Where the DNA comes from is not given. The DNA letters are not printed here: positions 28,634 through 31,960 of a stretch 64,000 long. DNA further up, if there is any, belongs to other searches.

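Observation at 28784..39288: secA-led operon encoding two ~1000-aa paralogous membrane proteins around a GT-C-like permease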

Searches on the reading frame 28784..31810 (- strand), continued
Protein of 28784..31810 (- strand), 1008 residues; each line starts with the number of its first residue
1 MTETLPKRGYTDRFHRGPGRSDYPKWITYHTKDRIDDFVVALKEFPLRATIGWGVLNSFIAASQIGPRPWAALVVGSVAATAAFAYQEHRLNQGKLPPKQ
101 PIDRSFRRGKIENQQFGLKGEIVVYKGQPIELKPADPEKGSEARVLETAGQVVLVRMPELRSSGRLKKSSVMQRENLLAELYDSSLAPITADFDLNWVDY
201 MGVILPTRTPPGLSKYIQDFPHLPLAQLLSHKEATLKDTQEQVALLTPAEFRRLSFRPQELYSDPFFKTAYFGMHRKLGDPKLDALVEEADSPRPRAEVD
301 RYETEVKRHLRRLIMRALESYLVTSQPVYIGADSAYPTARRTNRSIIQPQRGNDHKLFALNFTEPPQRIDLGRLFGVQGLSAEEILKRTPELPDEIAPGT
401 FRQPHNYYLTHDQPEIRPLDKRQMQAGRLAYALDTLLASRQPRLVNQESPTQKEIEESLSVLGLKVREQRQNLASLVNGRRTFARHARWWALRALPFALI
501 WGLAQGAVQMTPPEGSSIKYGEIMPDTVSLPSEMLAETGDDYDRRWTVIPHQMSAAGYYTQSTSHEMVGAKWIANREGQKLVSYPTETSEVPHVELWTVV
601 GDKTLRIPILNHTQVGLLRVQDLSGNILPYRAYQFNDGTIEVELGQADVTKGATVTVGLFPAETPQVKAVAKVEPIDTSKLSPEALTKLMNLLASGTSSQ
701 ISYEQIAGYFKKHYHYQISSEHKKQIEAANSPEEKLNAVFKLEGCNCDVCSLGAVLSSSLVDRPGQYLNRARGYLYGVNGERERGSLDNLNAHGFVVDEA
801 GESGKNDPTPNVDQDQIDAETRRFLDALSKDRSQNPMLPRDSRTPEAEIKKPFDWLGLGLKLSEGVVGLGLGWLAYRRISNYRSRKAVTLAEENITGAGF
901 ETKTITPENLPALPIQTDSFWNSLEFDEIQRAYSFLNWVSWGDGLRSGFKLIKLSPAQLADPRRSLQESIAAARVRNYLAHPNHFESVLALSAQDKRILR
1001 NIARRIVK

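Call 41: list_cluster_members(proteins=[P0018, P0019, P0020, P0021, P0022, P0023, P0024, P0025, P0026, P0027])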
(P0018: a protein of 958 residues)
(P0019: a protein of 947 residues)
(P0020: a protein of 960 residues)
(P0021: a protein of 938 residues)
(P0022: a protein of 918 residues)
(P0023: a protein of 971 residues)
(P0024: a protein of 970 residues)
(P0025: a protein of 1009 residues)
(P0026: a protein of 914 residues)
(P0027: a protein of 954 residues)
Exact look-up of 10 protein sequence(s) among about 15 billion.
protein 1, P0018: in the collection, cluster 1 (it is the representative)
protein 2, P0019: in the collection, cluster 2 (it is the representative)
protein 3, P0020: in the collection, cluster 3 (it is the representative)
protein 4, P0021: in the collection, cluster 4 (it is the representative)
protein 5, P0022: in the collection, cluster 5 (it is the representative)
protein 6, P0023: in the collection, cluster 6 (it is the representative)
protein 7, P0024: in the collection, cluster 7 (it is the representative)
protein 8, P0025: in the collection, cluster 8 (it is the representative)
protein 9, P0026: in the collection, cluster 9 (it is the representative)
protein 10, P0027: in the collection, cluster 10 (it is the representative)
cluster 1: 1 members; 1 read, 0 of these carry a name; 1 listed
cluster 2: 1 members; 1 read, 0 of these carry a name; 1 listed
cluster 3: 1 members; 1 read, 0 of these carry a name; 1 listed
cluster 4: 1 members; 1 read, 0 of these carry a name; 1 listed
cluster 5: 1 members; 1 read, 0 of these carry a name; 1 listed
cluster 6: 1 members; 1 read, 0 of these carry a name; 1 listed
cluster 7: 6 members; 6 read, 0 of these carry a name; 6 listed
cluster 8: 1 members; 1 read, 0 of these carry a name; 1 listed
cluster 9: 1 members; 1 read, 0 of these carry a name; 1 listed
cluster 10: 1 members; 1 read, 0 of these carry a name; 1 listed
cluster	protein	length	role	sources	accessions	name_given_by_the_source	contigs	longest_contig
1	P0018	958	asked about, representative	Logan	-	-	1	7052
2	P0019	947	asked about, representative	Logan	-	-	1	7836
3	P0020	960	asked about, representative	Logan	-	-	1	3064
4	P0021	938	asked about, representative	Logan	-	-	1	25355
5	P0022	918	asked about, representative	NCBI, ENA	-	-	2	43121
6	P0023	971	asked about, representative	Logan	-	-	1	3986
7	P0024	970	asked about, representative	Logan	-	-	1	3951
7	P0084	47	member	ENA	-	-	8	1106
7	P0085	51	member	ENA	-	-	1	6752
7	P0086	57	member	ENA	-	-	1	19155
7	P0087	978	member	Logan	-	-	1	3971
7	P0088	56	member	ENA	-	-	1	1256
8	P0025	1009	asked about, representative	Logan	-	-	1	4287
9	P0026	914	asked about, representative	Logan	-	-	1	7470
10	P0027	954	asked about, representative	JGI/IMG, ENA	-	-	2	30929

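Call 42: find_encoding_contigs(protein=P0022, flank=10000, max_places=1)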
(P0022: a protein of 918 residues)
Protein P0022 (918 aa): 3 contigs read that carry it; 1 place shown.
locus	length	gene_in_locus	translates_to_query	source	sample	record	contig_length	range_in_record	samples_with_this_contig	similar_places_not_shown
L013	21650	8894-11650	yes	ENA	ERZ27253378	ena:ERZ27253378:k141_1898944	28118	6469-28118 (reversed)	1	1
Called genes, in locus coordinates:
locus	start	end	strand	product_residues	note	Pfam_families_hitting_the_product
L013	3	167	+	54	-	?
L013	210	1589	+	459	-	PF00929:RNase_T, PF01541:GIY-YIG, PF27096:UvrC_M, PF27115:Cho_C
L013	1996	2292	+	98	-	-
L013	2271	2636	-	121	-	-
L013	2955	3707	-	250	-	PF13489:Methyltransf_23, PF01209:Ubie_methyltran (weak), PF13847:Methyltransf_31, PF08241:Methyltransf_11, PF08242:Methyltransf_12, PF13649:Methyltransf_25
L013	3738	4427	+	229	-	PF01863:YgjP-like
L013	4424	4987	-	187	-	-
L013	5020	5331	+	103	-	PF04014:MazE_antitoxin (faint)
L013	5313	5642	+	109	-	PF02452:PemK_toxin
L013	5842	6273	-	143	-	-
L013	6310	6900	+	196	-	PF18933:PsbP_2 (weak)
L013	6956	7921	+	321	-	-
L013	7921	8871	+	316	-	PF00188:CAP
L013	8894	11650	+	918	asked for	-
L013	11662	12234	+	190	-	PF00565:SNase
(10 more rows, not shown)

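Call 43: find_encoding_contigs(protein=P0021, flank=10000, max_places=1)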
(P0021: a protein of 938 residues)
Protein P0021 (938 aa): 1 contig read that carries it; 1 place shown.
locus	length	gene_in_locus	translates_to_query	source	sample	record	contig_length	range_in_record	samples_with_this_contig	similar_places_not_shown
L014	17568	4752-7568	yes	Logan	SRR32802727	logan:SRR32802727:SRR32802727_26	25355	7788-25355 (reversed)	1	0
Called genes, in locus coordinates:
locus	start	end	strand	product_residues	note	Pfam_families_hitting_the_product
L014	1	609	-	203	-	?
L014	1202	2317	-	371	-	PF02463:SMC_N, PF13175:AAA_15, PF13476:AAA_23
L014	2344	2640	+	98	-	-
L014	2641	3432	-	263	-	PF00535:Glycos_transf_2, PF10111:Glyco_tranf_2_2, PF13641:Glyco_tranf_2_3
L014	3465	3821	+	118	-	-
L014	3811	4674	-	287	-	PF01149:Fapy_DNA_glyco, PF06831:H2TH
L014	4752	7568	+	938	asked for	-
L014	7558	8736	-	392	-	PF13439:Glyco_transf_4, PF20706:GT4-conflict (weak), PF00534:Glycos_transf_1, PF13692:Glyco_trans_1_4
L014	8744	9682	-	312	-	PF02739:5_3_exonuc_N, PF01367:5_3_exonuc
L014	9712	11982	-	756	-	PF13360:PQQ_2, PF13570:Beta-prop_ACSF4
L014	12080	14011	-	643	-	PF06480:FtsH_ext (weak), PF07728:AAA_5 (faint), PF00004:AAA, PF17862:AAA_lid_3, PF01434:Peptidase_M41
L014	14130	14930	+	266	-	-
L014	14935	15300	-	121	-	PF01588:tRNA_bind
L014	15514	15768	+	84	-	-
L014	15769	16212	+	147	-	PF01850:PIN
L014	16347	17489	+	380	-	PF20706:GT4-conflict (faint), PF00534:Glycos_transf_1, PF13692:Glyco_trans_1_4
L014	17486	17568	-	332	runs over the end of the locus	PF00579:tRNA-synt_1b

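Call 44: find_encoding_contigs(protein=P0027, flank=10000, max_places=1)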
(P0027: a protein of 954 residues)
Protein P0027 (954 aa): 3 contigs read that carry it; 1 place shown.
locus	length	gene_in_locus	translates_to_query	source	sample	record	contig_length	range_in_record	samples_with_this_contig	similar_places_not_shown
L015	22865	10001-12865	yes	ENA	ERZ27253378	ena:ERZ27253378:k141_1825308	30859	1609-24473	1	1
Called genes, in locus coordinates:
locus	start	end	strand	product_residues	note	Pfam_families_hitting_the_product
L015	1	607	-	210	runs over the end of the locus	-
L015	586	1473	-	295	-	PF12728:HTH_17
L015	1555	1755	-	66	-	-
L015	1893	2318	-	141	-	-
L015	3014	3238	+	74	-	PF13560:HTH_31, PF12844:HTH_19, PF13443:HTH_26, PF01381:HTH_3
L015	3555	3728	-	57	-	-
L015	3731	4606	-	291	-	PF01972:SDH_protease, PF25145:NfeD1b_N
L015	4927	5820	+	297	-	-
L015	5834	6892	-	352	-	-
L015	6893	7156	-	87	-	-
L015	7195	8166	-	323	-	-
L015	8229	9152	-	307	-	PF00413:Peptidase_M10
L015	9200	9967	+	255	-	PF03372:Exo_endo_phos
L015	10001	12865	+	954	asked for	-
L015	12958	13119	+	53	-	-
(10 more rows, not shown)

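Call 48: predict_structure(alignment_id=A2)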
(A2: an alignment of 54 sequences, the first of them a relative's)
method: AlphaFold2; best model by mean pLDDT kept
length: 1008 residues; sequences in the alignment: 54
mean_pLDDT: 78.3   pTM: 0.47
mean pLDDT of the five models: 78.3, 75.9, 75.0, 74.2, 74.2
residues with pLDDT >= 90: 418; 70-90: 308; 50-70: 128; < 50: 154
segments of 3 or more residues with pLDDT < 50: 1-5, 7-28, 68-70, 95-103, 395-416, 510-542, 835-869, 894-906, 909-917
pLDDT, mean of each block of 10 residues (from residue 1): 39 38 45 89 81 68 56 61 65 47 58 88 93 82 87 92 86 85 86 73 88 82 94 95 93 69 71 88 90 80 91 93 81 79 84 74 82 89 85 53 40 51 90 85 64 91 89 90 91 77 61 37 39 35 73 96 93 92 92 94 92 97 90 97 80 93 97 97 97 77 93 94 92 97 96 97 92 88 79 96 94 92 89 49 34 39 41 61 56 46 45 53 91 95 79 88 90 93 92 95 90
secondary structure, 60 per line:
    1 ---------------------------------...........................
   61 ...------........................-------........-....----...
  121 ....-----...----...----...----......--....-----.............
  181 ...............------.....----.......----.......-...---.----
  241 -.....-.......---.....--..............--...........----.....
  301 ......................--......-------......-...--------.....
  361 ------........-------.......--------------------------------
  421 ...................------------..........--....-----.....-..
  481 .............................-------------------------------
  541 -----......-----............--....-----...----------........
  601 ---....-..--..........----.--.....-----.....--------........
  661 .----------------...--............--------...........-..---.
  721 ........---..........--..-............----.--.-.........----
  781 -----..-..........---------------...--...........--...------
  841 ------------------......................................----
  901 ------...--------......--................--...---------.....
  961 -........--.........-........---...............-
elements in order (helices of 4 or more, strands of 3 or more residues): H34-63 H70-93 H101-108 E110-113 E118-124 E130-132 E144-146 E151-156 E159-162 H168-195 E202-206 H211-217 E222-224 H225-228 E242-246 H248-254 H258-262 H265-278 H281-291 H296-322 E325-330 E338-343 E345-347 E356-360 E367-370 H371-374 H382-388 H421-439 H452-461 E464-467 H473-476 H479-509 E546-551 E557-568 E571-574 E580-582 E593-600 E604-607 E613-622 E630-634 E640-644 E653-661 H683-694 H703-713 H720-728 H732-741 H747-758 E768-776 E792-798 H819-829 H859-896 H918-923 H926-941 H956-960 H962-969 H972-980 H982-989 H993-1007

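Call 50: fold_search(model_id=the predicted structure, library=pdb)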
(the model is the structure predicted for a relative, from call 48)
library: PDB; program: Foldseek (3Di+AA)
matches with E <= 10: 412; with E <= 0.001: 1
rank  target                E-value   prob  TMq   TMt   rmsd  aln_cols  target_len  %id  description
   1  6g49                  2.0e-04  1.00  0.19  0.55   9.2       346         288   11  Crystal structure of the periplasmic domain of TgpA from Pseudomonas aeruginosa (released 2019-04-10)
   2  3isr_C                1.2e-02  0.69  0.10  0.28  14.2       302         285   11  The Crystal Structure of a Putative Cysteine Protease from Cytophaga hutchinsonii to 1.9A (released 2009-09-08)
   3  3isr_B                1.7e-02  0.84  0.12  0.32  12.4       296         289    9  The Crystal Structure of a Putative Cysteine Protease from Cytophaga hutchinsonii to 1.9A (released 2009-09-08)
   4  3isr_A                3.6e-02  0.82  0.11  0.32  10.9       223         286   10  The Crystal Structure of a Putative Cysteine Protease from Cytophaga hutchinsonii to 1.9A (released 2009-09-08)
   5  1o7d_C                1.4e-01  0.25  0.06  0.26  15.3       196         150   14  The structure of the bovine lysosomal a-mannosidase suggests a novel mechanism for low pH activation (released 2003-03-20)
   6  5e1r_C                2.3e-01  0.12  0.05  0.12  15.2       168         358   15  Crystal structure of pecan (carya illinoinensis) vicilin, a new food allergen (released 2016-08-10)
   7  4pee_D                2.5e-01  0.72  0.06  0.13  11.1       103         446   11  Crystal structure of a bacterial fucosidase with inhibitor 1-phenyl-4-[(2S,3S,4R,5S)-3,4-dihydroxy-5-methylpyrrolidin- (released 2014-07-09)
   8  2xsg_B                3.5e-01  0.04  0.05  0.06  19.2       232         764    8  Structure of the gh92 family glycosyl hydrolase ccman5 (released 2011-10-12)
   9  4wsj_D                3.9e-01  0.77  0.06  0.13   7.9        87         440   10  Crystal structure of a bacterial fucodiase in complex with 1-((1R,2R,3R,4R,5R,6R)-2,3,4-trihydroxy-5-methyl-7-azabicyc (released 2014-11-05)
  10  5e1r_D                3.9e-01  0.06  0.06  0.13  19.8       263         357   12  Crystal structure of pecan (carya illinoinensis) vicilin, a new food allergen (released 2016-08-10)
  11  2wvt_A                4.3e-01  0.77  0.06  0.13   7.9        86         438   10  Crystal structure of an alpha-L-fucosidase GH29 from Bacteroides thetaiotaomicron in complex with a novel iminosugar f (released 2010-02-02)
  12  7uw9_F                4.5e-01  0.07  0.06  0.11  16.1       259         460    9  Citrus V-ATPase State 1, H in contact with subunit a (released 2022-07-06)
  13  2xsg_A                5.0e-01  0.03  0.04  0.05  19.3       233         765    8  Structure of the gh92 family glycosyl hydrolase ccman5 (released 2011-10-12)
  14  1amx                  5.3e-01  0.30  0.07  0.34  13.3       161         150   13  COLLAGEN-BINDING DOMAIN FROM A STAPHYLOCOCCUS AUREUS ADHESIN (released 1998-06-24)
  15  6r0w_F                5.8e-01  0.15  0.04  0.08  11.8        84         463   10  Thermus thermophilus V/A-type ATPase/synthase, rotational state 2 (released 2019-08-28)
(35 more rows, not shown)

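Call 84: list_cluster_members(proteins=[P0028, P0029, P0031, P0032, P0034, P0035, P0037, P0042, P0051, P0059])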
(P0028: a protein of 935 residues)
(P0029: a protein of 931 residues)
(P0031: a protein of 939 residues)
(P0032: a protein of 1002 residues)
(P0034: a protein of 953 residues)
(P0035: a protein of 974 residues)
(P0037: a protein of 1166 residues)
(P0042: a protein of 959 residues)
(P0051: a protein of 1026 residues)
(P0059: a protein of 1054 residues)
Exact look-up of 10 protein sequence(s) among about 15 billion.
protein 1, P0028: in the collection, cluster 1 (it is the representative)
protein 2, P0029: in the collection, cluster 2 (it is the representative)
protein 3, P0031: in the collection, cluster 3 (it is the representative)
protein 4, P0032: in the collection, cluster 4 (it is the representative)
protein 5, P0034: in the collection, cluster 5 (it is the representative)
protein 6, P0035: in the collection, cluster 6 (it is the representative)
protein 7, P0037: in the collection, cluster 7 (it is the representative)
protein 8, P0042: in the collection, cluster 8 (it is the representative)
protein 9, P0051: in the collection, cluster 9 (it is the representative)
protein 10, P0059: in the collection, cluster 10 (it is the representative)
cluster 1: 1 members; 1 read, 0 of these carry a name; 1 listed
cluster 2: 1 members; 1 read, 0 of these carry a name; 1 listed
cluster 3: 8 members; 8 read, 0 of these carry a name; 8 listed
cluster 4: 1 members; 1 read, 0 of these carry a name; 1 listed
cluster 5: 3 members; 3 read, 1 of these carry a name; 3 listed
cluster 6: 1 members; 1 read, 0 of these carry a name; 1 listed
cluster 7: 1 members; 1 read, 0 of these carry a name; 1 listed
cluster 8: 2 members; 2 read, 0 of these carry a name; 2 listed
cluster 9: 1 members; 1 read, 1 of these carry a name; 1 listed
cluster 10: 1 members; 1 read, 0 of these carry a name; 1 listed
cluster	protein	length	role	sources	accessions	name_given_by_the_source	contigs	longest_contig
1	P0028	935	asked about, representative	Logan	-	-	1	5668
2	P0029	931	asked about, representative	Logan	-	-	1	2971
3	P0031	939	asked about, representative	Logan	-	-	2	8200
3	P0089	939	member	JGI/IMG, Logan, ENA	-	-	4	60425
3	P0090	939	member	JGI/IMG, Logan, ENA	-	-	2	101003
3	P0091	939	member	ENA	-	-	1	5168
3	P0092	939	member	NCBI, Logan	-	-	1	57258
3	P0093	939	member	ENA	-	-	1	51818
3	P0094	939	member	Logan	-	-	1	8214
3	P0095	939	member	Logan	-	-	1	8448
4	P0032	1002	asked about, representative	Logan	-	-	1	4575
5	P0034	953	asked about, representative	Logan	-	-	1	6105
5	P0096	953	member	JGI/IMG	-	hypothetical protein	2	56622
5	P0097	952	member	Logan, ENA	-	-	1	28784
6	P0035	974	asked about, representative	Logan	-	-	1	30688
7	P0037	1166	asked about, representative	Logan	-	-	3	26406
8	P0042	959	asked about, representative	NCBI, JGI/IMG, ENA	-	-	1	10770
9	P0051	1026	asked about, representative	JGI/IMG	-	hypothetical protein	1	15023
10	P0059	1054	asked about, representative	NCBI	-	-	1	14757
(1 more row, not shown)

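Call 85: find_encoding_contigs(protein=P0090, flank=8000, max_places=1)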
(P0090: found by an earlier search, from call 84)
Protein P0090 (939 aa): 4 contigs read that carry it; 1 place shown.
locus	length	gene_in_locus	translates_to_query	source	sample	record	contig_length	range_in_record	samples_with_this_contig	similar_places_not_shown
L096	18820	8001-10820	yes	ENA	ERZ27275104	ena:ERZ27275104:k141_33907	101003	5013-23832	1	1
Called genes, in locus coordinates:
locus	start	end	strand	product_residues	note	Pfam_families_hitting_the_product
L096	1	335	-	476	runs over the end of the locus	-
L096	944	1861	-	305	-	-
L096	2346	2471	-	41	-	-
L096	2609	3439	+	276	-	-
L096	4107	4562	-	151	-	-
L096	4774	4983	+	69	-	-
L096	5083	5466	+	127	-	PF01641:SelR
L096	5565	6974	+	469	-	-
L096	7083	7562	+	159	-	-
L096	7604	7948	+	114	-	-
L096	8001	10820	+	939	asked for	-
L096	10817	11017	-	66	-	-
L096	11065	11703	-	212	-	-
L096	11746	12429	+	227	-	PF01351:RNase_HII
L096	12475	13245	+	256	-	PF01255:Prenyltransf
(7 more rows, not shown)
